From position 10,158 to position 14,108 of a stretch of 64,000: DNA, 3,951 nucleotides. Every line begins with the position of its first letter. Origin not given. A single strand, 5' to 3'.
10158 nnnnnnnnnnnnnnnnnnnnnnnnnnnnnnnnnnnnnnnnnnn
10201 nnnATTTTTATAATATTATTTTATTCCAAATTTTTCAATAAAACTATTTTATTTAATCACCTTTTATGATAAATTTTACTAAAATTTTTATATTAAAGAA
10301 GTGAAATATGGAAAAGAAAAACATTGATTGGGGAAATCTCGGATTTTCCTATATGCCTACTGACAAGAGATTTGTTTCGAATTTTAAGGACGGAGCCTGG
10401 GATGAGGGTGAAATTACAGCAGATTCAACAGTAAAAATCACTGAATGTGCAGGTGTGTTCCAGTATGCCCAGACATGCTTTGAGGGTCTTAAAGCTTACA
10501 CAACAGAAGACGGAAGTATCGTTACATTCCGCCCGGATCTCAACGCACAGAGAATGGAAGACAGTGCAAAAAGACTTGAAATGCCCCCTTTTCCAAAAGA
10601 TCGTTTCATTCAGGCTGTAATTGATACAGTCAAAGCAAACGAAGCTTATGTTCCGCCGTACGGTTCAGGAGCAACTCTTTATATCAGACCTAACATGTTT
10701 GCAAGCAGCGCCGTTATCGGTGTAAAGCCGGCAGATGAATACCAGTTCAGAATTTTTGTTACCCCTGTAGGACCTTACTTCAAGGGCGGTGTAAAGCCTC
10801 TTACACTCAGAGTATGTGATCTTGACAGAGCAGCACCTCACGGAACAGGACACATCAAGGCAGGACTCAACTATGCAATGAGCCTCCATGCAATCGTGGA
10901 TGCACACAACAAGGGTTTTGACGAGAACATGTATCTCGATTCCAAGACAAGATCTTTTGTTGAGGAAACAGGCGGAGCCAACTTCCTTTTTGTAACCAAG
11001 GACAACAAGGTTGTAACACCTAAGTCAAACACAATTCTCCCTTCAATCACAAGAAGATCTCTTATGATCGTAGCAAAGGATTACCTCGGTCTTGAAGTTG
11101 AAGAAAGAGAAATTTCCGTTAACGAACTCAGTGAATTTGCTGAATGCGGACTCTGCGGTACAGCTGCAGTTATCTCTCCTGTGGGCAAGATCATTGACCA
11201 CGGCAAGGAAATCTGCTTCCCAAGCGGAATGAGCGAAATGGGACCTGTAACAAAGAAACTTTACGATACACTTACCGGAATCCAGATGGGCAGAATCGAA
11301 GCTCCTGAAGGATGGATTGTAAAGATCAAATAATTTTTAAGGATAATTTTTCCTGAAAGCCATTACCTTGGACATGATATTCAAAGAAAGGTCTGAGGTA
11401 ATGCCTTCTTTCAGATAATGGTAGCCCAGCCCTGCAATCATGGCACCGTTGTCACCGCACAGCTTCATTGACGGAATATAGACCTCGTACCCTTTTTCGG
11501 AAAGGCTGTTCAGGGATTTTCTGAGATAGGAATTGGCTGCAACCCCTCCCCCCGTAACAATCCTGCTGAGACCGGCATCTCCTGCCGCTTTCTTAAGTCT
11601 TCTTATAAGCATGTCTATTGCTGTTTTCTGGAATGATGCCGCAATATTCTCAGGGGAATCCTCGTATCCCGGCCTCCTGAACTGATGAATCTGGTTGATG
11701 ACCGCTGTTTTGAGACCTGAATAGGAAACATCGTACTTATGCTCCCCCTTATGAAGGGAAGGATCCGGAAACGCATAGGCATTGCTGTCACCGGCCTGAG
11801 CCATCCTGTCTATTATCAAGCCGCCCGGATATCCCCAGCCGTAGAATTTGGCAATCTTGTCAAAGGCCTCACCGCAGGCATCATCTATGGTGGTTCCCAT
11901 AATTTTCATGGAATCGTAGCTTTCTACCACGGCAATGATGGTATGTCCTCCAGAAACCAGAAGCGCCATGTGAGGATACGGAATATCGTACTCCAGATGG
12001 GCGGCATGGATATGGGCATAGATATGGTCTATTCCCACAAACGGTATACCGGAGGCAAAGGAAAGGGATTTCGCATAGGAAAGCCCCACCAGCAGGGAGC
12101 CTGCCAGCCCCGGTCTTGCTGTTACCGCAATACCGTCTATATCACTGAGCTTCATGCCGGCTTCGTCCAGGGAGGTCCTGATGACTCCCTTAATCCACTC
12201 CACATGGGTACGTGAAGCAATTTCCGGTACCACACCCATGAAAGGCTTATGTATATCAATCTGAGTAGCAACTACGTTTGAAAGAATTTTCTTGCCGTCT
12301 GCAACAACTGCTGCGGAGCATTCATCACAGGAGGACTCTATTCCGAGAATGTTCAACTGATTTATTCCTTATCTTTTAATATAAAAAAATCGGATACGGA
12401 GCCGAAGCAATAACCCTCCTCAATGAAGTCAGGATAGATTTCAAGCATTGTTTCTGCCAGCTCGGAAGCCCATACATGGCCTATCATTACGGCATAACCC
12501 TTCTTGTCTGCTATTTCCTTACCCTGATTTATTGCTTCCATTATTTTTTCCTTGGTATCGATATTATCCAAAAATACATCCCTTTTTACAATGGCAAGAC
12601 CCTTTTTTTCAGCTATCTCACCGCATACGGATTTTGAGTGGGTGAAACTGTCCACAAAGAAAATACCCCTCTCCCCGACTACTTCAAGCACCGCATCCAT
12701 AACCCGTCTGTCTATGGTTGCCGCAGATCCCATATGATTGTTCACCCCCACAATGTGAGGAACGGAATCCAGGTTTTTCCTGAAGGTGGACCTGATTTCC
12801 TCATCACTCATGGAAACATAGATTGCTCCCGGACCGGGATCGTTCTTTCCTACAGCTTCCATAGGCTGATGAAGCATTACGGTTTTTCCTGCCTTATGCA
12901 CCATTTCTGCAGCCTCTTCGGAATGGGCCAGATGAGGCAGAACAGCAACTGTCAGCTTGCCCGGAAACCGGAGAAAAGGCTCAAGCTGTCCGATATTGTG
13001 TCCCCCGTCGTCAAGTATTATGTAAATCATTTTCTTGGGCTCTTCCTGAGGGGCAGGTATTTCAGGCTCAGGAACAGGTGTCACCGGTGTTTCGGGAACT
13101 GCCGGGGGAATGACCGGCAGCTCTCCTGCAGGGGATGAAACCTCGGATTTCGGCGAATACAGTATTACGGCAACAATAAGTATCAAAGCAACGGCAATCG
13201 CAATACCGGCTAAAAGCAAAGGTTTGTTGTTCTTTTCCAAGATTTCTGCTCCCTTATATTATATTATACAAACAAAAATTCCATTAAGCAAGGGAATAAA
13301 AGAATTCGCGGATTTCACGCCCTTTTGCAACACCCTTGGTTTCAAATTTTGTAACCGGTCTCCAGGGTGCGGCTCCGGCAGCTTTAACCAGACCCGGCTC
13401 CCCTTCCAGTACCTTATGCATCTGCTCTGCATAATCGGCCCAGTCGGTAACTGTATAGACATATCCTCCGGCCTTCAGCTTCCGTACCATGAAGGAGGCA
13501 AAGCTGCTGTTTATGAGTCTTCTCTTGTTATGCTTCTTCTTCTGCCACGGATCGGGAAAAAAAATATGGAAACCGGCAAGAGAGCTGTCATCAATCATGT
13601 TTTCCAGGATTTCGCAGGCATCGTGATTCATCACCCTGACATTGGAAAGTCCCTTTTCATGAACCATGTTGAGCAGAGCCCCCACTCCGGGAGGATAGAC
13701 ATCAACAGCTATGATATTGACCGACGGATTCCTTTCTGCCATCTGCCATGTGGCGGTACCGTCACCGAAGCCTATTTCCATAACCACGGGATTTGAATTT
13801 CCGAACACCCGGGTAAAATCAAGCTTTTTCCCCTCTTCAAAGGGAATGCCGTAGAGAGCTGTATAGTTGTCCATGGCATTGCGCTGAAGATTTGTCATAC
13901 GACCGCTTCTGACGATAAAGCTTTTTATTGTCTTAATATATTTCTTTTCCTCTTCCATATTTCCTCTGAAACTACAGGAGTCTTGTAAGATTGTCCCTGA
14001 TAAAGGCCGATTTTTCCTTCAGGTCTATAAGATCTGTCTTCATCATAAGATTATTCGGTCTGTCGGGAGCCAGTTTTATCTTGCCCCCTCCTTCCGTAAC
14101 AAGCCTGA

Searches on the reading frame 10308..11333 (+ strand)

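Call 28: search_protein_families(library=pfam, proteins=[window:10308-11333:+], max_evalue=0.00001)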
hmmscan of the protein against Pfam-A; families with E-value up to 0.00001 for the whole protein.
window:10308-11333:+ (341 aa): 1 family
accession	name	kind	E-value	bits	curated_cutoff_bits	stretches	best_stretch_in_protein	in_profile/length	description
PF01063.24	Aminotran_4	-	7.1e-36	124.6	28.5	1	57-295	2-223/223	Amino-transferase class IV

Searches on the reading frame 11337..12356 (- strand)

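Call 28: search_protein_families(library=pfam, proteins=[window:11337-12356:-], max_evalue=0.00001)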
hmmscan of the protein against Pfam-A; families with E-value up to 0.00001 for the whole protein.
window:11337-12356:- (339 aa): 2 families
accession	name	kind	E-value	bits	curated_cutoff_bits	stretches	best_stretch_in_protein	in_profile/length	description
PF00814.31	TsaD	-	1.1e-91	307.6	24.8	1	23-308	1-263/264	tRNA N6-adenosine threonylcarbamoyltransferase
PF22521.2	HypF_C_2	-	1.2e-09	38.8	27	1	231-304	162-236/241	Carbamoyltransferase, Kae1-like Domain, second subdomain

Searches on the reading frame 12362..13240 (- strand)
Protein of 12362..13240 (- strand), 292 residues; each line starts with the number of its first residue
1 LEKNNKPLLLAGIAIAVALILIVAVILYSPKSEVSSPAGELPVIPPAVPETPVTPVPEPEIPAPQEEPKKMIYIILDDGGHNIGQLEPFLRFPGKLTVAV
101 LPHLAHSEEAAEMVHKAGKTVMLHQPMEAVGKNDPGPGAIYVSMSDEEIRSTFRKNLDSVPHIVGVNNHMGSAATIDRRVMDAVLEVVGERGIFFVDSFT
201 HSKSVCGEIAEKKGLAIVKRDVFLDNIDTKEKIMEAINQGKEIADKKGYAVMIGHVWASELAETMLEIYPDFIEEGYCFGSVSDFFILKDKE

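Call 28: search_protein_families(library=pfam, proteins=[window:12362-13240:-], max_evalue=0.00001)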
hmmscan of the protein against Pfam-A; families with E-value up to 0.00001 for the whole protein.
window:12362-13240:- (292 aa): 1 family
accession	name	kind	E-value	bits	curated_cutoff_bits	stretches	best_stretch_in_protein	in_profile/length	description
PF04748.18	Polysacc_deac_2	-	1.5e-70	237.1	27.5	1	74-284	1-210/212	Divergent polysaccharide deacetylase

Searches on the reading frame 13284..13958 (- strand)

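Call 28: search_protein_families(library=pfam, proteins=[window:13284-13958:-], max_evalue=0.00001)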
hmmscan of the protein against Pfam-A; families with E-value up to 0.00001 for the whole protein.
window:13284-13958:- (224 aa): 1 family
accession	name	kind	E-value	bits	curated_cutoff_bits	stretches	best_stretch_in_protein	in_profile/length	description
PF02390.23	Methyltransf_4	-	5.5e-51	172.9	24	1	56-217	2-171/173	Putative methyltransferase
